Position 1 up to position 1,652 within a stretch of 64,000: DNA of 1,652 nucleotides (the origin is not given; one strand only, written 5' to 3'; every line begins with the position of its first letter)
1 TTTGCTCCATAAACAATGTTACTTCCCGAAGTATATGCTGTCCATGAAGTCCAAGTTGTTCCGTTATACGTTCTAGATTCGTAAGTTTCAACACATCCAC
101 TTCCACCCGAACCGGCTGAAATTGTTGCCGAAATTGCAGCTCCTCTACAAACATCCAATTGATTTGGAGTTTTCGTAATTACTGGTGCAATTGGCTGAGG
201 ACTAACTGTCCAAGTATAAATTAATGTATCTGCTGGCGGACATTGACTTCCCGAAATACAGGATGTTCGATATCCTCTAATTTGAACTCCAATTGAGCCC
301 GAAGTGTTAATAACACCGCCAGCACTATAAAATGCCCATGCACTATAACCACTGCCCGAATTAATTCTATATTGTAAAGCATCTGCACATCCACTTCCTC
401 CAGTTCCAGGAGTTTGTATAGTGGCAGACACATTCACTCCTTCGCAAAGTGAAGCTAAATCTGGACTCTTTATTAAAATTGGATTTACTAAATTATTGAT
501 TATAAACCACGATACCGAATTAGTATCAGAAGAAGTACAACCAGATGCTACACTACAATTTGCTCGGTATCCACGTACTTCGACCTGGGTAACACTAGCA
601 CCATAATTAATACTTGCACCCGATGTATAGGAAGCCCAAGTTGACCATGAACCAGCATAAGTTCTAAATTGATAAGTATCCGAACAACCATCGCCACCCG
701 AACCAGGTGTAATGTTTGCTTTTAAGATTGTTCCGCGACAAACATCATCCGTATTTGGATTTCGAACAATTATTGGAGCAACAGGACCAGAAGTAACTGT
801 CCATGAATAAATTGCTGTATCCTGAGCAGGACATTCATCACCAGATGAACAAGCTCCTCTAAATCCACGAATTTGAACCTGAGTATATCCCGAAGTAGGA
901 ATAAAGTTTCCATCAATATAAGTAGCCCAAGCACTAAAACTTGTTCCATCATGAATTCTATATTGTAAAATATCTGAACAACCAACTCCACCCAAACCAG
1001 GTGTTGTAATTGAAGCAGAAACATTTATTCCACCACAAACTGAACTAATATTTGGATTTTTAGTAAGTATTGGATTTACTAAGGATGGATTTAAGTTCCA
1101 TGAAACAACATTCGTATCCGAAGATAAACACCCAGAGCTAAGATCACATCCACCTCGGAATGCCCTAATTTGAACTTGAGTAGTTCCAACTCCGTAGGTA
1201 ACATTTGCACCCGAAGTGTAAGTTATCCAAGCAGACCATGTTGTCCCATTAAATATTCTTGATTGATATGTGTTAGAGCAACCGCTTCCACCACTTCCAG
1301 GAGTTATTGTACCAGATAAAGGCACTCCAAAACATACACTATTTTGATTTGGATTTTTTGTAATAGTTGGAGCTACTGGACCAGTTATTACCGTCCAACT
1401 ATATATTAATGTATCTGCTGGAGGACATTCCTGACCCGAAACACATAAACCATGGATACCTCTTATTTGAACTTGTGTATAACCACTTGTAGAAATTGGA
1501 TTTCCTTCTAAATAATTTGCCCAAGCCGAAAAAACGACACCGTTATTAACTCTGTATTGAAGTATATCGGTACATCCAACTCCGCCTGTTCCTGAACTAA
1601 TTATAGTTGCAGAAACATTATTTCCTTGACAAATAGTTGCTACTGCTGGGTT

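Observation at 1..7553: Unlisted giant ORF: a tandem-repeat surface protein of at least 2517 codons fills the apparently empty first 7.5 kb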

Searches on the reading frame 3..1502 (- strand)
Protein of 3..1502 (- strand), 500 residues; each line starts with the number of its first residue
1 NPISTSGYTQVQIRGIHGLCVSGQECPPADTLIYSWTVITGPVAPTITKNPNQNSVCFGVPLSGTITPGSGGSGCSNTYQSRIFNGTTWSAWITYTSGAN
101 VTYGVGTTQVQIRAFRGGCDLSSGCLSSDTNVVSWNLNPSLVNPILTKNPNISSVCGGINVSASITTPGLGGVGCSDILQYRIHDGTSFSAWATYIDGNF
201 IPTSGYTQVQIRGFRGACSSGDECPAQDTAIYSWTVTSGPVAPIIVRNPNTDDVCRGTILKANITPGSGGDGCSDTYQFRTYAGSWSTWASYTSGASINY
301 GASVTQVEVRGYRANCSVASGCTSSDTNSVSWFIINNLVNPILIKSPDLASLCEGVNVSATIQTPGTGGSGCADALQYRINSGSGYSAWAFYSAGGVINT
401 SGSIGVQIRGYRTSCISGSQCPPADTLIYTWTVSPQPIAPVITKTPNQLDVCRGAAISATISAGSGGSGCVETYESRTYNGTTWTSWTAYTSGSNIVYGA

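Call 8: find_related_loci(query=window:3-1502:-, collection=genome_contigs, flank=10000)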
Query window:3-1502:- (500 aa) in genome_contigs; peptide patterns used: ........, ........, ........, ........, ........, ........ (x = any residue, [..] = any of these).
69 stretches matched a pattern; 2 encode a relative of the query (tblastn E <= 1e-3); 2 distinct loci.
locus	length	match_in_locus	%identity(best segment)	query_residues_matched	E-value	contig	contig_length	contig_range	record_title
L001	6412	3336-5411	65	1-500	0e+0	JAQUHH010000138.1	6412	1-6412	MAG: Bacteroidales bacterium isolate STCSWMC_32 NODE_41474_length_6412_cov_4.391408_ST_CSWMC, whole genome shotgun seque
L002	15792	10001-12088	56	1-500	0e+0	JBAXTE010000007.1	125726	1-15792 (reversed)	MAG: Bacteroidota bacterium isolate ELA627 MAG627_7, whole genome shotgun sequence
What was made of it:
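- The nearest relatives are MAGs labelled Bacteroidales or Bacteroidota (call 8), and gliding has not been tested in them.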

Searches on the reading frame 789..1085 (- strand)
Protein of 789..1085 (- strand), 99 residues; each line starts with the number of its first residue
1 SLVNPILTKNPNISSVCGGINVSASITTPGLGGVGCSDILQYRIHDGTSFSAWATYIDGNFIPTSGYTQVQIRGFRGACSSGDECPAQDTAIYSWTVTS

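Call 21: search_solved_structures(query=A2, max_evalue=10, show_alignments=2)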
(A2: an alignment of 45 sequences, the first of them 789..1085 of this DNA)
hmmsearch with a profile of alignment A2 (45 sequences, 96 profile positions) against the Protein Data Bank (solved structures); distinct sequences matched with E-value up to 10: 6.
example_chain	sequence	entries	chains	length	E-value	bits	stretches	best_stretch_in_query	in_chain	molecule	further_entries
1uai_A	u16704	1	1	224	0.73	13.8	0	16-56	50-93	polyguluronate lyase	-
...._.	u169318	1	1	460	1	13.3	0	5-49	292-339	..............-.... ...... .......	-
7esk_A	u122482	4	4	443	1.9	12.5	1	26-62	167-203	L-Rhamnose-alpha-1,4-D-glucuronate lyase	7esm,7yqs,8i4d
7esn_A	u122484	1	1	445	1.9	12.4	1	26-62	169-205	L-Rhamnose-alpha-1,4-D-glucuronate lyase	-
1bj8_A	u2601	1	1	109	2.5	12.1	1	35-68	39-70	GP130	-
7esl_A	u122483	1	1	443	2.8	11.9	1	26-62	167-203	L-rhamnose-alpha-1,4-D-glucuronate lyase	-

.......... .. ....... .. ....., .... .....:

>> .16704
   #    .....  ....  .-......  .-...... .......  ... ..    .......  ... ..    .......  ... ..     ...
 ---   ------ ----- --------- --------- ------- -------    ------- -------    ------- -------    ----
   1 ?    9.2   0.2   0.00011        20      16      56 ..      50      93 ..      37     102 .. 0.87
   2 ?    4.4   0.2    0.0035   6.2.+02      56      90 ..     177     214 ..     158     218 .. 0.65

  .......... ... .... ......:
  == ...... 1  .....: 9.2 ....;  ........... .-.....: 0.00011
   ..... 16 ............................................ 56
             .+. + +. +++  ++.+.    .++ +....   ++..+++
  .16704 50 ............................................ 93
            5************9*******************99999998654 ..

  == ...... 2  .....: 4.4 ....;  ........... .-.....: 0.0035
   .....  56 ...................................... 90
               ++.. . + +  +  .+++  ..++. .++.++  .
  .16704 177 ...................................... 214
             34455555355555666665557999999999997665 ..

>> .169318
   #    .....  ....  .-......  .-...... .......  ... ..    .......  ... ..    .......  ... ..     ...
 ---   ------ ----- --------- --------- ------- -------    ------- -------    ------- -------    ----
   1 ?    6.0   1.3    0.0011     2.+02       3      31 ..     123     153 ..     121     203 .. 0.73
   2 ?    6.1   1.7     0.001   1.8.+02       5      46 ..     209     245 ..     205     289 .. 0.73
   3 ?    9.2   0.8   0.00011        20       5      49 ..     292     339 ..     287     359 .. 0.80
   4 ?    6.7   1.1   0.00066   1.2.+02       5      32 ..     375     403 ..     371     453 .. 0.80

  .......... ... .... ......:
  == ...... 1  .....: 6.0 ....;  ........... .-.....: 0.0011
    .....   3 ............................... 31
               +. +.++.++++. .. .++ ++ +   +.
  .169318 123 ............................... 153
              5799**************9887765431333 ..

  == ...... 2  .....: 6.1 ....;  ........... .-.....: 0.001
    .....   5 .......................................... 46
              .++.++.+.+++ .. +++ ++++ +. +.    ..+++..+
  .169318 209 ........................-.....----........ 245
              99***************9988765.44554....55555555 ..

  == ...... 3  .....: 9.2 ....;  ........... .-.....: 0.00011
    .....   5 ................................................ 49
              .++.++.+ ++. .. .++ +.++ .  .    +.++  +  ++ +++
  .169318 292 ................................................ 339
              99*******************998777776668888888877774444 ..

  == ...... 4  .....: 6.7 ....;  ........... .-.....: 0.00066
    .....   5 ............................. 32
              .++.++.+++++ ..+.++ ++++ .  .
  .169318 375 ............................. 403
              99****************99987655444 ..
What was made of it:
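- Tried and rejected: A PDB sequence-profile search gave nothing below E 0.7 (call 21).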

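Call 28: predict_structure(alignment_id=A2)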
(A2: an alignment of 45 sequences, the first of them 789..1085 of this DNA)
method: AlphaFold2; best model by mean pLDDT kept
length: 99 residues; sequences in the alignment: 45
mean_pLDDT: 93.5   pTM: 0.84
mean pLDDT of the five models: 93.5, 93.5, 91.3, 90.7, 89.7
residues with pLDDT >= 90: 79; 70-90: 17; 50-70: 3; < 50: 0
segments of 3 or more residues with pLDDT < 50: none
pLDDT, mean of each block of 10 residues (from residue 1): 94 97 97 92 97 98 98 93 74 95
secondary structure, 60 per line:
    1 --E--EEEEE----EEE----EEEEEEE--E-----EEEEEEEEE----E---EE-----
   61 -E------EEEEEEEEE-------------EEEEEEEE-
elements in order: E6-10 E15-17 E22-28 E37-45 E69-77 E91-98
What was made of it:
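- On Ig-like beta-sandwich fold class: The model is a confident all-beta fold (call 28).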

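Call 30: fold_search(model_id=the predicted structure, library=pdb)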
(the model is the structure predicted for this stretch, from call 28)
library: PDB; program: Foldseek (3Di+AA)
matches with E <= 10: 1361; with E <= 0.001: 0
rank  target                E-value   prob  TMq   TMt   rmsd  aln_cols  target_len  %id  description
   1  6rpt_A                3.8e-02  0.95  0.42  0.38   7.1       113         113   18  Structure of tick complement inhibitor CirpT1 complexed with macroglobubulin domain 4 of human complement C5 (released 2020-01-08)
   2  6rpt_C                4.7e-02  0.89  0.40  0.36   7.1       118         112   17  Structure of tick complement inhibitor CirpT1 complexed with macroglobubulin domain 4 of human complement C5 (released 2020-01-08)
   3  9lbz_q                4.9e-02  0.66  0.34  0.22   6.6       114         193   11  unique-vertex of mature phage N4 (released 2025-04-16)
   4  2jht_A                6.1e-02  0.89  0.45  0.36   6.8       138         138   10  CRYSTAL STRUCTURE OF RHOGDI K135T,K138T,K141T MUTANT (released 2007-05-08)
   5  5xxl_B                6.8e-02  0.91  0.46  0.09   7.3       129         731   10  Crystal structure of GH3 beta-glucosidase from Bacteroides thetaiotaomicron (released 2017-12-13)
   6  5ir3                  7.1e-02  0.85  0.40  0.36   6.4       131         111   13  Crystal structure of the recombinant highest fibrillogenic natural mutant (obtained from patient AR) derived from lambda (released 2017-06-14)
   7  3ott_A                7.1e-02  0.72  0.39  0.09   6.7       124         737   12  Crystal Structure of the extracellular domain of the putative one component system BT4673 from B. thetaiotaomicron (released 2011-08-10)
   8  7ms2_A                7.5e-02  0.87  0.45  0.09   6.9       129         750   10  Three-dimensional structure of a GH3 Beta-glucosidase from Clostridium thermocellum in complex with glycerol (released 2022-05-18)
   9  6lyn_D                7.9e-02  0.93  0.46  0.30   5.1       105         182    6  CD146 D4-D5/AA98 Fab (released 2021-02-24)
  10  8bw0_C                8.4e-02  0.99  0.54  0.35   3.9       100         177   15  Structure of CEACAM5 A3-B3 domain in Complex with Tusamitamab Fab (released 2024-01-24)
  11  9dsk_L                8.4e-02  0.89  0.43  0.24   5.6       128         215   15  Crystal structure of the cow antibody 115 (released 2026-04-08)
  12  7spo_C                8.8e-02  0.91  0.42  0.37   6.1       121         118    9  Crystal structure of the SARS-CoV-2 receptor binding domain in complex with VNAR 3B4 (released 2022-01-05)
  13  6dld_D                9.3e-02  0.97  0.49  0.21   5.2       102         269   10  Crystal structure of IgLON5/NEGR1 heterodimer (released 2019-04-10)
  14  5i5k_A                1.0e-01  0.82  0.42  0.04   6.5       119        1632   16  Structure of complement C5 in complex with eculizumab (released 2016-03-16)
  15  6gg0_H                1.1e-01  0.87  0.49  0.42   5.9       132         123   14  Cryo-EM structure of BK polyomavirus like particle in complex with single chain antibody ScFv41F17 (released 2019-03-06)
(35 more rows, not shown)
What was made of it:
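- AlphaFold2 gives pLDDT 93.5 and pTM 0.84 with six beta strands (call 28), and the best Foldseek neighbours are Ig-like sandwiches (call 30).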

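Call 45: search_protein_representatives(alignment_id=A2)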
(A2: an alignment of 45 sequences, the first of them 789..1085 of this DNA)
Query: 45 sequences, 96 profile positions. Proteins with E-value up to 0.001 (for the whole library): 1366; up to 1e-10: 666; up to 1e-30: 175. The best 150 are listed.
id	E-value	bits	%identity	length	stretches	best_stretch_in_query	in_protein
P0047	0.0e+00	4453.4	-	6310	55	2-95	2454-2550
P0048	0.0e+00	1837.9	-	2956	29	1-95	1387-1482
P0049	0.0e+00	1358.8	-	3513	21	1-95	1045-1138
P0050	0.0e+00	1255.2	-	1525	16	1-95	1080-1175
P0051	0.0e+00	1241.7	-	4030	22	1-95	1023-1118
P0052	3.8e-268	883.4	-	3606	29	2-95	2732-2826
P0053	1.9e-242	801.0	-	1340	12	2-95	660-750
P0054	3.9e-228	755.2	-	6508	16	1-95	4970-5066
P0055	1.9e-216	717.8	-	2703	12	2-95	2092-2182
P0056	4.2e-204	678.1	-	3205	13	1-95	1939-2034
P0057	1.2e-192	641.4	-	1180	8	1-95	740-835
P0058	9.3e-182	606.5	-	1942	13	2-95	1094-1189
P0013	5.6e-178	594.4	-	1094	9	2-94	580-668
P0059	3.8e-166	556.5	-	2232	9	2-95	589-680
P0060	6.2e-159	533.4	-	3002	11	1-95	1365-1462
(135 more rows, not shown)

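Call 50: find_encoding_contigs(protein=P0047, flank=10000, max_places=3)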
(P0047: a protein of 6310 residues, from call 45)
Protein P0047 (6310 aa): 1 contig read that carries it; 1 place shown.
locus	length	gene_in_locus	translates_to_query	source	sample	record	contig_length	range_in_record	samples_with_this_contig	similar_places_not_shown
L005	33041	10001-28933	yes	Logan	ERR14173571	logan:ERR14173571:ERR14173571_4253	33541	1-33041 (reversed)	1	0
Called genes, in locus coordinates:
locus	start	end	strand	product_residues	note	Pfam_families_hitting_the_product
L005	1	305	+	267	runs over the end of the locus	?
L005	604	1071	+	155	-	-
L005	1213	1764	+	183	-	PF07638:Sigma70_ECF (faint), PF04542:Sigma70_r2, PF08281:Sigma70_r4_2, PF04545:Sigma70_r4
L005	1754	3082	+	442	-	-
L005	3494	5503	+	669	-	PF01807:Zn_ribbon_DnaG, PF08275:DNAG_N, PF01751:Toprim, PF13155:Toprim_2, PF13662:Toprim_4, PF28534:DUF8430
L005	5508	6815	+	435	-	PF07690:MFS_1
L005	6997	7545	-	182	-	PF00578:AhpC-TSA, PF08534:Redoxin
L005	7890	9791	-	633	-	-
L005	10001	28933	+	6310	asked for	PF26114:Ig_2_Mok13 (faint), PF13927:Ig_3, PF18911:PKD_4, PF13573:SprB, PF13585:CHU_C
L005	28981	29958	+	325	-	PF11751:PorP_SprF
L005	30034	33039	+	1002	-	?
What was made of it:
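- The ortholog has a PorP/SprF gene downstream (call 50).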

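Call 51: search_protein_families(library=ncbifam, proteins=[L005:28981-29958:+, L005:30034-33039:+, L005:7890-9791:-], max_evalue=0.001)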
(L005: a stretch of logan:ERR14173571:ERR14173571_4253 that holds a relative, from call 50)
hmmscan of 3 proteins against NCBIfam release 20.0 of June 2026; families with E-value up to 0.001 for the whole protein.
L005:28981-29958:+ (325 aa): 1 family
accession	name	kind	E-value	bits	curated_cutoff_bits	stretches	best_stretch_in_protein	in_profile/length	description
TIGR03519.1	T9SS_PorP_fam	subfamily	2.2e-72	244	90.55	1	13-306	1-291/292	PorP/SprF family type IX secretion system membrane protein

L005:30034-33039:+ (1002 aa): 0 families

L005:7890-9791:- (633 aa): 2 families
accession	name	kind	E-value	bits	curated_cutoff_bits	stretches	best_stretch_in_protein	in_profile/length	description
TIGR01134.1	purF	equivalog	1e-35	124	350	2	114-357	63-272/432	amidophosphoribosyltransferase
NF001484.0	PRK00331.1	subfamily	0.0007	18.1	381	0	109-295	59-219/601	isomerizing glutamine--fructose-6-phosphate transaminase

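Call 55: search_protein_families(library=pfam, proteins=[L005:30034-33039:+, L005:28981-29958:+], max_evalue=0.01)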
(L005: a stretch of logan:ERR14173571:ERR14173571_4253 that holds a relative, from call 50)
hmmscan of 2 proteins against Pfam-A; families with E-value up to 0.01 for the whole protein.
L005:30034-33039:+ (1002 aa): 4 families
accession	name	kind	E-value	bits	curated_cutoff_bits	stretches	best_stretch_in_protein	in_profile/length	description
PF13927.12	Ig_3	-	2.7e-13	50.6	30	1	718-786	1-78/78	Immunoglobulin domain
PF13895.12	Ig_2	-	5.8e-11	42.9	27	2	743-799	24-78/79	Immunoglobulin domain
PF07679.22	I-set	-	1.3e-06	28.8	23.7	1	719-791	1-82/90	Immunoglobulin I-set domain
PF00047.31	ig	-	0.0015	19.2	21.8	0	762-790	38-76/81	Immunoglobulin domain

L005:28981-29958:+ (325 aa): 1 family
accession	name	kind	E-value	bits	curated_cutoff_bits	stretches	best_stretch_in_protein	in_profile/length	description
PF11751.14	PorP_SprF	-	4.7e-69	233.4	22.3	1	31-305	3-273/273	Type IX secretion system membrane protein PorP/SprF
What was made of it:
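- On T9SS type B cargo (TIGR04131 / PF13585 CHU_C proteins): The feature is met in ortholog locus L005: a 325-aa gene 48 bp downstream scores 244 bits against TIGR03519 (calls 50, 51, 55).
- The next gene, 48 bp downstream, is PorP/SprF: TIGR03519 at 244 bits and PF11751 at 233 bits (calls 50, 51, 55). In the ortholog locus no PorE-like (OmpA) gene follows the sprF-like gene; the next gene is an Ig_3 protein (call 55).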

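Call 68: list_cluster_members(proteins=[P0047, P0048, P0049, P0051, P0052, P0054, P0055, P0056, P0060, P0053])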
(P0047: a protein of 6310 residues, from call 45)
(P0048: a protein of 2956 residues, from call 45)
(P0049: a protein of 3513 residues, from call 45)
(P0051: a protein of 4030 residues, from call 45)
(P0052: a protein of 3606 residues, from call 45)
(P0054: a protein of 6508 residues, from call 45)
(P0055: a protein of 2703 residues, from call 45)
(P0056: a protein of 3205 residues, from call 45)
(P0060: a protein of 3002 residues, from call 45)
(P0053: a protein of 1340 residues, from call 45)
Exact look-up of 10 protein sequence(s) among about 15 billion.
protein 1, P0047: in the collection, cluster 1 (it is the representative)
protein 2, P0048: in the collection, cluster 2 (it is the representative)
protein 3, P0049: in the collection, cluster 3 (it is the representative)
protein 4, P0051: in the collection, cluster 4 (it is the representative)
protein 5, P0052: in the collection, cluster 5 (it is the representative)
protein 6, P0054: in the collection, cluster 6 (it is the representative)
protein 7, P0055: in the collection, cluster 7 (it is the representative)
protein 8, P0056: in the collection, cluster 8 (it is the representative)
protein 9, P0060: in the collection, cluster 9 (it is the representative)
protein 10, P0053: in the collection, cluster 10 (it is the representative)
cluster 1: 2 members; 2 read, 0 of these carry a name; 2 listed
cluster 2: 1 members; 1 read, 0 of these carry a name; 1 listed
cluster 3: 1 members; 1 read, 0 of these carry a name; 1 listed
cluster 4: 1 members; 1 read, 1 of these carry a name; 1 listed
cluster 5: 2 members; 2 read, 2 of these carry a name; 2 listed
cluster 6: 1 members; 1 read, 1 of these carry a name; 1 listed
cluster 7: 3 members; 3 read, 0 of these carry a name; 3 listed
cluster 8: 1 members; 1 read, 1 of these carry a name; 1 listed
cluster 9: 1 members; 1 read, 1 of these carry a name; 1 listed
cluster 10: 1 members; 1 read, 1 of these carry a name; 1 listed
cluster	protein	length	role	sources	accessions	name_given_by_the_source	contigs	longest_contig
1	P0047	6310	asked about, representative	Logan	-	-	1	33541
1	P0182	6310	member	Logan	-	-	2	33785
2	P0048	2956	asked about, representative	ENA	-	-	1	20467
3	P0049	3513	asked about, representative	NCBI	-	-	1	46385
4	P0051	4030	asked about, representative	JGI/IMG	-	hypothetical protein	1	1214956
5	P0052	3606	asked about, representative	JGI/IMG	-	hypothetical protein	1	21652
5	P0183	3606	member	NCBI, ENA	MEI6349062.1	MAG: hypothetical protein WCP69_14035 [Bacteroidota bacterium]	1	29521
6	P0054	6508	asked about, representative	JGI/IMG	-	gliding motility-associated-like protein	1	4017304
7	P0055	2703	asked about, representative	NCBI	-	-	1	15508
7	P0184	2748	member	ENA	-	-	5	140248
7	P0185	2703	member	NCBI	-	-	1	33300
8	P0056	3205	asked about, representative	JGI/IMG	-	gliding motility-associated-like protein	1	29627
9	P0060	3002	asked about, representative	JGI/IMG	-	uncharacterized protein (UPF0248 family)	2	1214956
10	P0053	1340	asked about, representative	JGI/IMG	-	uncharacterized protein YaiE (UPF0345 family)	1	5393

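Call 70: find_encoding_contigs(protein=P0054, flank=8000, max_places=2)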
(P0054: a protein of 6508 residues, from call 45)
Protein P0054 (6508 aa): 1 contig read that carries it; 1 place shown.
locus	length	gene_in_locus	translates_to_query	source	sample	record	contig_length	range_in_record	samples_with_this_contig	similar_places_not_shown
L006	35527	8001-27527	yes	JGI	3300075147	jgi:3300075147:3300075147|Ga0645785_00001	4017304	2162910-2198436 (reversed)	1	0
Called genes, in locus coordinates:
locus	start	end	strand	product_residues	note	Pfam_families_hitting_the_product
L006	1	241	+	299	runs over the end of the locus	PF21088:MS_channel_1st (weak), PF00924:MS_channel_2nd, PF21082:MS_channel_3rd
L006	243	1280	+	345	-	PF02424:ApbE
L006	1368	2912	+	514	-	PF01039:Carboxyl_trans, PF03255:ACCA (weak)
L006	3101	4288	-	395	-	PF00155:Aminotran_1_2, PF00266:Aminotran_5 (weak), PF00464:SHMT (weak), PF00202:Aminotran_3 (weak)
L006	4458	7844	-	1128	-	PF17757:UvrB_inter, PF02559:CarD_TRCF_RID, PF00270:DEAD, PF04851:ResIII (weak), PF00271:Helicase_C, PF03461:TRCF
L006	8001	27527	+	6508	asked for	PF19081:Ig_7, PF21122:KA1_BRSK (faint), PF13585:CHU_C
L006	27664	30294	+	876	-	PF13432:TPR_16 (faint), PF07676:PD40 (faint), PF00691:OmpA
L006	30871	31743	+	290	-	PF04187:Cofac_haem_bdg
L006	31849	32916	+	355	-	PF02628:COX15-CtaA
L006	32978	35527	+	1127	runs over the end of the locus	PF26549:Tricorn_N (faint), PF26550:Tricorn_2nd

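Call 71: find_encoding_contigs(protein=P0049, flank=8000, max_places=2)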
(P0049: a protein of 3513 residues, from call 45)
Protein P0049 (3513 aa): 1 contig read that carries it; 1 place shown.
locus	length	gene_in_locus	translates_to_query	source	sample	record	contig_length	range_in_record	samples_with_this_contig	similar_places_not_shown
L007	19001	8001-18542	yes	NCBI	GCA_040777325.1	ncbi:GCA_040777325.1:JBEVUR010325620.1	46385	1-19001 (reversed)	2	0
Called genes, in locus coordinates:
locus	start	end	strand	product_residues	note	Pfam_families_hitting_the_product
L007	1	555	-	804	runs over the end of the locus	PF02706:Wzz (weak), PF13807:GNVR, PF01656:CbiA, PF10609:ParA (weak), PF13614:AAA_31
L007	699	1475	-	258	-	PF02563:Poly_export, PF10531:SLBB (weak), PF22461:SLBB_2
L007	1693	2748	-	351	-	PF01370:Epimerase, PF02719:Polysacc_synt_2, PF04321:RmlD_sub_bind (weak), PF08659:KR (weak), PF01073:3Beta_HSD, PF07993:NAD_binding_4, PF13460:NAD_binding_10, PF16363:GDP_Man_Dehyd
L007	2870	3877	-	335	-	PF00579:tRNA-synt_1b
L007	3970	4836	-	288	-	PF00685:Sulfotransfer_1, PF13469:Sulfotransfer_3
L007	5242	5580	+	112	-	PF02033:RBFA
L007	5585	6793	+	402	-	PF12704:MacB_PCD, PF02687:FtsX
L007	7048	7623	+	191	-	PF13573:SprB (faint)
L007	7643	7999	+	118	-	-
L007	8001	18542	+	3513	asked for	PF13573:SprB (faint), PF03174:CHB_HEX_C (faint), PF26114:Ig_2_Mok13 (faint), PF02012:BNR (faint), PF16175:DUF4875 (faint), PF13585:CHU_C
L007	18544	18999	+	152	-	?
